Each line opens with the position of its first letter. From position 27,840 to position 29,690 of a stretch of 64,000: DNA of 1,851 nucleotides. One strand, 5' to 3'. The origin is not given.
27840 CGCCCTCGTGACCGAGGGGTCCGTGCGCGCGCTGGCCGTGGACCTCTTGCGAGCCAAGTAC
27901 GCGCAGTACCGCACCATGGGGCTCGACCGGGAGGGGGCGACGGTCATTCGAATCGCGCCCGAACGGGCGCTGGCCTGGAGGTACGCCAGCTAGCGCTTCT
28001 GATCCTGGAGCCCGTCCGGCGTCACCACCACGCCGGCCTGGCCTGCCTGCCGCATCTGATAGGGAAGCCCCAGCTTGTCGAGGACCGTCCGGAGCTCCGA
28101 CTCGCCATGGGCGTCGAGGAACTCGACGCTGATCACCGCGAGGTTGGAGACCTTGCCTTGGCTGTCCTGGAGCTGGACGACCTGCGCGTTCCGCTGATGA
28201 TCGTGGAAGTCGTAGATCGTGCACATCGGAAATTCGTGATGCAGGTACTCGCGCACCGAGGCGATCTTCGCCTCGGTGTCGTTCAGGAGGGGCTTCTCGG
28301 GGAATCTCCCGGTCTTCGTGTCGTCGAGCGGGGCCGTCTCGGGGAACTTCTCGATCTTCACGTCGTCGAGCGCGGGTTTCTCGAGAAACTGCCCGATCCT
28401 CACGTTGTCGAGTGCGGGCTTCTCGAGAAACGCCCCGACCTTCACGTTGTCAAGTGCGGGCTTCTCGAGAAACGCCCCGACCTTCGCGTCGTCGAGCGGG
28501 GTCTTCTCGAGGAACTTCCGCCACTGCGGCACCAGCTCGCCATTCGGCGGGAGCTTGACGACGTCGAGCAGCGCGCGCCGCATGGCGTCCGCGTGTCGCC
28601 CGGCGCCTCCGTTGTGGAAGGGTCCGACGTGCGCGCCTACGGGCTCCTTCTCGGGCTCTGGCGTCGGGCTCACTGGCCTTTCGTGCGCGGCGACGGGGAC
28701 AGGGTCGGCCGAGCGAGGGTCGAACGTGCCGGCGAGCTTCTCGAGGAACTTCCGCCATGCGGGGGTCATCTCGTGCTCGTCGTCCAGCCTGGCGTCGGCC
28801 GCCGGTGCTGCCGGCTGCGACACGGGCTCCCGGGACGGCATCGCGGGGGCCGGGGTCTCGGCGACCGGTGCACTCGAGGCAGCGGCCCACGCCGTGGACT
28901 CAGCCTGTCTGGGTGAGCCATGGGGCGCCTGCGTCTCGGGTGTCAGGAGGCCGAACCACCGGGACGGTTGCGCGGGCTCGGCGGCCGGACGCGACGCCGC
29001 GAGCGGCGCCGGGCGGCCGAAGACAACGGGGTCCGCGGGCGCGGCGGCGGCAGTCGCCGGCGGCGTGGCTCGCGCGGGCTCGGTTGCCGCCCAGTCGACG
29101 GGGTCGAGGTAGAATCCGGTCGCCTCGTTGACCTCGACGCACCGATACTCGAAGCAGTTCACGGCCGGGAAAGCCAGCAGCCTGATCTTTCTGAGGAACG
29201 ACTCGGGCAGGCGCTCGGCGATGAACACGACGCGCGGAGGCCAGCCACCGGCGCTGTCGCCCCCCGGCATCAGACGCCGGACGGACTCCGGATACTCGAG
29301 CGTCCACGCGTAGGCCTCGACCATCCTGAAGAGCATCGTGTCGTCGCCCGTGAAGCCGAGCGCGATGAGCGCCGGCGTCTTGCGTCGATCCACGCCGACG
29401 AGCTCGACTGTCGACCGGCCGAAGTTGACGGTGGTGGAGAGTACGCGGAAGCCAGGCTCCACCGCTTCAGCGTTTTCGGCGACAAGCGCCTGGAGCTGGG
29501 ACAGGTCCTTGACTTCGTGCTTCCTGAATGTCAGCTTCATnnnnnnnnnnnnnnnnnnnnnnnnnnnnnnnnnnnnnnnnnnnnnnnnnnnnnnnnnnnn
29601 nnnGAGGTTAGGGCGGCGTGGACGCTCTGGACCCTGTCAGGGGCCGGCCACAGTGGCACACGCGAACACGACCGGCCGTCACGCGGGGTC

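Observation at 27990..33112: Divergent sigma54-controlled locus: unknown repeat protein back-to-back with three tandem GAF-GGDEF paralogues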

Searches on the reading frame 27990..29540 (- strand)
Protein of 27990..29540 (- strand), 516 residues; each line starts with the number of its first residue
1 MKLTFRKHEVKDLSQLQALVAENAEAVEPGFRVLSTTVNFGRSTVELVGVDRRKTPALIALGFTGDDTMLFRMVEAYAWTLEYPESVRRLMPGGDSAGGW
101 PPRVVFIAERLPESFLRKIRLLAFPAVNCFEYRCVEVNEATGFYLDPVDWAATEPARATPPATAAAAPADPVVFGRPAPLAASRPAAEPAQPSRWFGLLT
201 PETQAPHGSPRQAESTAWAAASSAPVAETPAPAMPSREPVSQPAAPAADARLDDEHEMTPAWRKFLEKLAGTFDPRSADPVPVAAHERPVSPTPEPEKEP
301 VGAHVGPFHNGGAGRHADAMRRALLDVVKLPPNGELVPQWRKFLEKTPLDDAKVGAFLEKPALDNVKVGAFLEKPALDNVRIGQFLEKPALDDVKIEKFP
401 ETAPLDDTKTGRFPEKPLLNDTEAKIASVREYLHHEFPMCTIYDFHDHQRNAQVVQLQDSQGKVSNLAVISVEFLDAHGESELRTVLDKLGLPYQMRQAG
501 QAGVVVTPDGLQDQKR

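Call 10: search_protein_families(library=pfam, proteins=[window:27990-29540:-], max_evalue=0.1)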
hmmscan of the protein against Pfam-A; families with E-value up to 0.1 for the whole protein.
window:27990-29540:- (516 aa): 0 families

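Call 12: find_homologous_proteins(query=window:27990-29540:-)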
Query window:27990-29540:- (516 aa): 154 proteins with E <= 0.001 among 8000 candidates; the best 120 are listed.
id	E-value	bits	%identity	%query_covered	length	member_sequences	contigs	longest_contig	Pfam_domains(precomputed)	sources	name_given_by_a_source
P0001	0.0e+0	1186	97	100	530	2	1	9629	-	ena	-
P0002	0.0e+0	1152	99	100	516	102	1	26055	-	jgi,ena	-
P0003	0.0e+0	1031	88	100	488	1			-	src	-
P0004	0.0e+0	1026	94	94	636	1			-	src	-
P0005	1.2e-276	937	83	100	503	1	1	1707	-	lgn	-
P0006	6.0e-251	852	68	100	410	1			-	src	-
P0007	1.8e-231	788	63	100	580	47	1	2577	-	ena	-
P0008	4.9e-224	763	68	100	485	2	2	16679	-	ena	-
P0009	3.7e-204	698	53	100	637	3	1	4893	-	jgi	jgi:hypothetical protein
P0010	4.7e-203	694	64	100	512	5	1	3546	-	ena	-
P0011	6.2e-200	684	61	100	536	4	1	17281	-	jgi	jgi:hypothetical protein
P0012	1.1e-183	630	60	100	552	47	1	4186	-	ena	-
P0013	7.2e-172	591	66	70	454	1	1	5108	-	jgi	jgi:hypothetical protein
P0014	8.4e-152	525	50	100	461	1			-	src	-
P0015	5.1e-147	509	48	100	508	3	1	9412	-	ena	-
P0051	9.9e-102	360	34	38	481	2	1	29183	-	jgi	jgi:hypothetical protein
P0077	6.3e-85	304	34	57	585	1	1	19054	-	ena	-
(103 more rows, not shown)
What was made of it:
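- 27990..29540 (-): Gene for the 516-aa 'type A' protein of an unnamed Rokubacteria family. It has a NucS-fold N-domain, a disordered linker and a C-terminal domain. More than 150 homologues, all labelled hypothetical (call 12).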

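Call 15: find_related_loci(query=A1, collection=genome_contigs, flank=6000)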
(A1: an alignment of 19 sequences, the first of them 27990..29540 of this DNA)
Query A1 (516 aa) in genome_contigs; peptide patterns used: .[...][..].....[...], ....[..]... (x = any residue, [..] = any of these).
55 stretches matched a pattern; 32 encode a relative of the query (tblastn E <= 1e-3); 29 distinct loci.
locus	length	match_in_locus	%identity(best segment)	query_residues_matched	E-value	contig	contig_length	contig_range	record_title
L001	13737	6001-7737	63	1-515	0e+0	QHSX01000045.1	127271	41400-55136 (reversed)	MAG: Candidatus Rokuibacteriota bacterium isolate AR20 14_0929_02_40cm_scaffold_19_curated, whole genome shotgun sequenc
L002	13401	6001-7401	54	1-516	1e-147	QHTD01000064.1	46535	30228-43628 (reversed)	MAG: Candidatus Rokuibacteriota bacterium isolate AR15 14_0903_16_30cm_scaffold_571_curated, whole genome shotgun sequen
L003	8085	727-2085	40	1-516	4e-90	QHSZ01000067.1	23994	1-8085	MAG: Candidatus Rokuibacteriota bacterium isolate AR19 14_1009_16_40cm_scaffold_3253_curated, whole genome shotgun seque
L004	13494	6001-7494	37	1-516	2e-89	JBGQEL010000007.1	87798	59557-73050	MAG: Candidatus Methylomirabilia bacterium isolate OBJ2_061818_090_8 k141_103728_length_87798_cov_30.6112, whole genome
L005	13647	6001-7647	37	1-516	4e-87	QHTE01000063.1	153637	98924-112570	MAG: Candidatus Rokuibacteriota bacterium isolate AR14 14_1009_16_40cm_scaffold_396_curated, whole genome shotgun sequen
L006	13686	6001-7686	37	1-516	2e-86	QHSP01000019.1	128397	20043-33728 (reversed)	MAG: Candidatus Rokuibacteriota bacterium isolate AR28 14_1009_16_30cm_scaffold_39_curated, whole genome shotgun sequenc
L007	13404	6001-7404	38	1-516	5e-84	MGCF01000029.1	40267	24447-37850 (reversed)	MAG: Candidatus Rokubacteria bacterium RIFCSPLOWO2_02_FULL_73_56 rifcsplowo2_02_scaffold_1426, whole genome shotgun sequ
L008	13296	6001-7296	46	1-516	1e-83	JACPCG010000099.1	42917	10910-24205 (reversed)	MAG: Candidatus Rokuibacteriota bacterium isolate NC_groundwater_277_Ag_S-0.2um_71_17 S5_GD2017_2_S2_scaffold_1638, whol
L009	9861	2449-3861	46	1-516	3e-82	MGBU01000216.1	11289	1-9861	MAG: Candidatus Rokubacteria bacterium GWA2_73_35 gwa2_scaffold_50583, whole genome shotgun sequence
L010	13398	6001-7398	35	1-516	8e-78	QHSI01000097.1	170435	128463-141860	MAG: Candidatus Rokuibacteriota bacterium isolate AR34 14_0903_05_40cm_scaffold_111_curated, whole genome shotgun sequen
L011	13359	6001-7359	35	1-516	8e-77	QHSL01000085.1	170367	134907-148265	MAG: Candidatus Rokuibacteriota bacterium isolate AR31 14_1009_16_40cm_scaffold_542_curated, whole genome shotgun sequen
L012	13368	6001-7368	37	1-516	9e-81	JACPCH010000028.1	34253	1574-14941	MAG: Candidatus Rokuibacteriota bacterium isolate NC_groundwater_278_Ag_S-0.2um_73_13 S5_GD2017_2_S2_scaffold_890, whole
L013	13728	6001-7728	59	1-516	2e-56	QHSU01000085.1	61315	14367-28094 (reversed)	MAG: Candidatus Rokuibacteriota bacterium isolate AR23 14_1009_16_40cm_scaffold_348_curated, whole genome shotgun sequen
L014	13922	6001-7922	55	1-516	2e-56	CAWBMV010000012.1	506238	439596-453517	MAG: uncultured Candidatus Rokubacteria bacterium isolate MFD02242.bin.2.34 genome assembly, contig: contig_35809, whole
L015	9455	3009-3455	61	1-150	1e-55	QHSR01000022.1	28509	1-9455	MAG: Candidatus Rokuibacteriota bacterium isolate AR26 14_1009_13_40cm_scaffold_1264_curated, whole genome shotgun seque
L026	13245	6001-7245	36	1-515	3e-44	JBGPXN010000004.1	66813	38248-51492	MAG: Candidatus Methylomirabilia bacterium isolate OBJ1_062018_090_37 k141_315234_length_66813_cov_18.9977, whole genome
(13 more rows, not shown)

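Call 27: search_solved_structures(query=A2, max_evalue=10)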
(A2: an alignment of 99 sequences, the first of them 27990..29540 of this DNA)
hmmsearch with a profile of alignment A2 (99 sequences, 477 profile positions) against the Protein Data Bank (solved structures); distinct sequences matched with E-value up to 10: 0.
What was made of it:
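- On NucS/EndoMS endonuclease: A PDB profile search found nothing (call 27).
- Tried and rejected: A PDB sequence-profile search with the family alignment found nothing (call 27).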

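Call 28: search_protein_families(library=ncbifam, proteins=[window:27990-29540:-], max_evalue=1)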
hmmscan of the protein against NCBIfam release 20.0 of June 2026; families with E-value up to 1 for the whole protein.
window:27990-29540:- (516 aa): 1 family
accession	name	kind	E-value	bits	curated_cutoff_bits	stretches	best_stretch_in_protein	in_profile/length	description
NF003270.0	PRK04247.1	equivalog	0.13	11.2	216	1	15-59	132-176/250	endonuclease NucS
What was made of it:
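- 27990..29540 (-): No Pfam or NCBIfam family (calls 10, 28).
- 29091..29540 (-): N-terminal domain (residues 1-150), PD-(D/E)xK / NucS-EndoMS-like fold with a degenerate catalytic motif. Weak NCBIfam NucS hit for residues 15-59 (call 28).
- On NucS/EndoMS endonuclease: NCBIfam NF003270 scores 11.2 bits against a 216-bit cut-off (call 28).
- On Known c-di-GMP receptor domains (PilZ and others): No Pfam or NCBIfam hit (calls 10, 28).
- Closest known: NucS/EndoMS mismatch endonuclease. Different: The NucS family score is 11 bits against a 216-bit cut-off (call 28).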

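Call 35: predict_structure(alignment_id=A2)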
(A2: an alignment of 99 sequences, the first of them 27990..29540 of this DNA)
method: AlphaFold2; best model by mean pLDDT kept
length: 516 residues; sequences in the alignment: 99
mean_pLDDT: 66.8   pTM: 0.40
mean pLDDT of the five models: 66.8, 65.4, 61.8, 61.3, 59.2
residues with pLDDT >= 90: 206; 70-90: 33; 50-70: 65; < 50: 212
segments of 3 or more residues with pLDDT < 50: 163-165, 167-170, 172-178, 180-194, 196-205, 207-209, 211-224, 226-229, 236-238, 240-242, 247-258, 270-281, 283-291, 297-299, 301-336, 351-374, 376-391, 394-401, 403-406, 408-415
pLDDT, mean of each block of 10 residues (from residue 1): 72 94 93 95 95 95 96 96 92 75 96 94 91 88 90 58 48 42 41 41 41 37 41 45 39 41 57 41 41 45 36 39 43 46 56 40 38 40 39 44 46 52 95 97 95 96 95 96 97 96 95 81
secondary structure, 60 per line:
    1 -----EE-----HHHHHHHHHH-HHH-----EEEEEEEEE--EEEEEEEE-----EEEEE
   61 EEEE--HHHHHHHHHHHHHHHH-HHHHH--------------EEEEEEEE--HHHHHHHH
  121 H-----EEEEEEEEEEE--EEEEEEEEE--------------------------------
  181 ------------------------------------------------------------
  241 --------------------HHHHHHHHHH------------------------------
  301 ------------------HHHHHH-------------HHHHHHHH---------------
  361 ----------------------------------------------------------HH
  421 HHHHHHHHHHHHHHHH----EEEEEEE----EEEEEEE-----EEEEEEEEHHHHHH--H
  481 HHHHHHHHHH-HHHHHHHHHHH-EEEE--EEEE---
elements in order: H13-22 E32-40 E43-50 E56-64 H67-82 H84-88 E103-110 H113-121 E127-137 E140-148 H261-270 H319-324 H338-345 H419-436 E441-447 E452-458 E464-471 H472-477 H480-490 H492-502 E504-507 E510-513
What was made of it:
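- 27990..29540 (-): AF2 model (call 35).
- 29091..29540 (-): pLDDT above 90 (call 35).
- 28731..28763 (-): First conserved WRKFL motif (residues about 260-270), a short helix in the disordered linker. Helix 261-270 in the model (call 35).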

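Call 38: fold_search(model_id=the predicted structure, library=pdb)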
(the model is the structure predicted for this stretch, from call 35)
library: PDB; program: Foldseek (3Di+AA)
matches with E <= 10: 867; with E <= 0.001: 4
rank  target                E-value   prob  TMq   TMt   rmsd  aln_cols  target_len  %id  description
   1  5gke_A                1.7e-05  1.00  0.17  0.37   7.0       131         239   18  Structure of EndoMS-dsDNA1 complex (released 2016-11-02)
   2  2vld_B                2.3e-05  1.00  0.16  0.34   7.6       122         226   18  crystal structure of a repair endonuclease from Pyrococcus abyssi (released 2009-05-19)
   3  2vld_A                4.4e-05  1.00  0.16  0.34   7.8       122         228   18  crystal structure of a repair endonuclease from Pyrococcus abyssi (released 2009-05-19)
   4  5gkj_B                5.3e-04  1.00  0.18  0.38   5.3       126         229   17  Structure of EndoMS in apo form (released 2016-11-02)
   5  4dap                  7.1e-03  0.99  0.18  0.35   5.1       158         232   13  The structure of Escherichia coli SfsA (released 2013-08-14)
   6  4dav_A                1.5e-02  0.98  0.19  0.36   5.0       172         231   11  The structure of Pyrococcus Furiosus SfsA in complex with DNA (released 2014-10-01)
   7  3dnx                  3.3e-02  0.82  0.13  0.35   8.4       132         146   11  SPO1766 protein of unknown function from Silicibacter pomeroyi. (released 2008-09-02)
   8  8vb2_E                6.0e-02  0.57  0.08  0.05  19.5        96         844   16  C4 pre-infection ejectosome of the mature bacteriophage PhiM1 particle (released 2024-10-23)
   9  6wxw_A                8.6e-02  0.75  0.14  0.19   6.3       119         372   10  crystal structure of apo Card1 (released 2020-12-30)
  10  5i6h_A                1.2e-01  0.20  0.11  0.05  10.5       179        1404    8  Crystal structure of CD-CT domains of Chaetomium thermophilum acetyl-CoA carboxylase (released 2016-04-20)
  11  5cs4_B                1.4e-01  0.20  0.13  0.16  11.5       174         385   12  Crystal structure of domains AC3-AC5 of yeast acetyl-CoA carboxylase (released 2015-10-28)
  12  1t4l_MODEL_1_B        1.5e-01  0.51  0.09  0.33   8.4        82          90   12  Solution structure of double-stranded RNA binding domain of S. cerevisiae RNase III (Rnt1p) in complex with th (released 2004-06-01)
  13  5csl_A                1.5e-01  0.20  0.12  0.04  10.5       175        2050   11  Crystal structure of the 500 kD yeast acetyl-CoA carboxylase holoenzyme dimer (released 2015-10-28)
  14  5h8j_H                1.5e-01  0.11  0.11  0.16  12.0       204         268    9  Crystal structure of Medicago truncatula N-carbamoylputrescine amidohydrolase (MtCPA) in complex with cadaverine (released 2016-04-20)
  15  2db2_MODEL_1_A        1.6e-01  0.35  0.08  0.23  11.6        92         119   10  Solution structure of the double-stranded RNA binding domain in KIAA0890 protein (released 2006-06-14)
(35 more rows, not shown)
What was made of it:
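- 29091..29540 (-): Foldseek matches 5gke_A at E=1.7e-5 and 2vld at 2e-5 (call 38).
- On NucS/EndoMS endonuclease: Foldseek E=1.7e-5, probability 1.0 (call 38).
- Closest known: NucS/EndoMS mismatch endonuclease. Same: The fold of the C-terminal nuclease domain of NucS matches the N-domain of the unknown protein (call 38).
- The fold of the N-domain is in calls 35 and 38. The N-domain fold is that of a DNA enzyme (call 38). The N-domain has a PD-(D/E)xK fold with weaker Foldseek similarity to Card1 (call 38), and nucleotide cyclases lie next door.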

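Call 52: search_protein_families(library=pfam, proteins=[L026:1260-3449:-, L026:3732-4658:+, L026:4755-5816:+, L026:6001-7251:+, L026:7304-8347:-, L026:8815-10767:+, L026:8617-10566:-, L026:101-1633:-], max_evalue=0.001)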
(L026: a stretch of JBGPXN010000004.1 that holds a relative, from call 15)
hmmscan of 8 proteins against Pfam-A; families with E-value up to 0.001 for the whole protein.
L026:1260-3449:- (729 aa): 1 family
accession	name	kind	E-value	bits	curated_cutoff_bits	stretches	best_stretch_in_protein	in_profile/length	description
PF04055.27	Radical_SAM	-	5.9e-15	56.3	29.5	1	459-630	2-158/166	Radical SAM superfamily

L026:3732-4658:+ (308 aa): 1 family
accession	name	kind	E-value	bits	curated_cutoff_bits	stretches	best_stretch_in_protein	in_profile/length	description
PF00691.25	OmpA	-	3.3e-21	75.9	27.2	1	204-289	1-88/98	OmpA family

L026:4755-5816:+ (353 aa): 1 family
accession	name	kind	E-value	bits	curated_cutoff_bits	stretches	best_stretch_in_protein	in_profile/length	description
PF00691.25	OmpA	-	2.5e-14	53.8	27.2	1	252-329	1-80/98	OmpA family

L026:6001-7251:+ (416 aa): 0 families

L026:7304-8347:- (347 aa): 1 family
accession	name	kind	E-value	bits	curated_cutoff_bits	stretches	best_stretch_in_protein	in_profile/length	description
PF11604.15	CusF_Ec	-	3.2e-08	33.7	27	1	288-340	18-70/72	Copper binding periplasmic protein CusF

L026:8815-10767:+ (650 aa): 3 families
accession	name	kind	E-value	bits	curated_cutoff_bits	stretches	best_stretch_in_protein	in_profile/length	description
PF00501.34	AMP-binding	-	3.4e-88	296.5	29.9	1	91-480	3-384/384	AMP-binding enzyme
PF13193.12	AMP-binding_C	-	1.7e-27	96.6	24.5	1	533-611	1-76/76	AMP-binding enzyme C-terminal domain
PF16177.11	ACAS_N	-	4.8e-19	68.4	27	1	37-88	3-55/55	Acetyl-coenzyme A synthetase N-terminus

L026:8617-10566:- (649 aa): 0 families

L026:101-1633:- (510 aa): 0 families
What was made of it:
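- L026 lacks a GGDEF neighbour (call 52).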

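Call 53: find_encoding_contigs(protein=P0051, flank=6000, max_places=2)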
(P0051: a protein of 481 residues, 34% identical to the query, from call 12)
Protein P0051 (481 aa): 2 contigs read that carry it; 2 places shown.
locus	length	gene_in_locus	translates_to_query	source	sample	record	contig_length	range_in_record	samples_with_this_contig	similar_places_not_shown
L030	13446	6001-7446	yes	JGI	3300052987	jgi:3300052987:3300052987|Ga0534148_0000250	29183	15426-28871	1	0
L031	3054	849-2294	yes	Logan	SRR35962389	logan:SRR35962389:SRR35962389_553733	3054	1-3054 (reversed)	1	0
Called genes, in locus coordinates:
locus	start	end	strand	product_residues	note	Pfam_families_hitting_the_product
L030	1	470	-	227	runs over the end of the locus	PF03070:TENA_THI-4, PF14518:Haem_oxygenas_2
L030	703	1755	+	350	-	PF02311:AraC_binding (faint), PF07883:Cupin_2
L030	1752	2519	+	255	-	PF00881:Nitroreductase, PF14512:TM1586_NiRdase (faint)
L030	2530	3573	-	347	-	PF13185:GAF_2, PF01590:GAF, PF13492:GAF_3 (weak), PF00990:GGDEF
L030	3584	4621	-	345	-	PF01590:GAF, PF13185:GAF_2, PF13492:GAF_3 (faint), PF00990:GGDEF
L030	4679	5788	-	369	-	PF01590:GAF, PF13185:GAF_2, PF13492:GAF_3 (weak), PF00990:GGDEF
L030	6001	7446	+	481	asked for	-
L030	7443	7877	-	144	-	PF01243:PNPOx_N, PF12900:Pyridox_ox_2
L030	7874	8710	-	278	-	PF00296:Bac_luciferase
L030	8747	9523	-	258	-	PF00903:Glyoxalase, PF13468:Glyoxalase_3 (faint), PF13474:SnoaL_3, PF14534:DUF4440, PF12680:SnoaL_2 (weak)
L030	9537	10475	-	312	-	PF03069:FmdA_AmdA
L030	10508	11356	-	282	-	PF02900:LigB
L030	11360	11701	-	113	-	PF07746:LigA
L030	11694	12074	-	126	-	PF07883:Cupin_2, PF02311:AraC_binding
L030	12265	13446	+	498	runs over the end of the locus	?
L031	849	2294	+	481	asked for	-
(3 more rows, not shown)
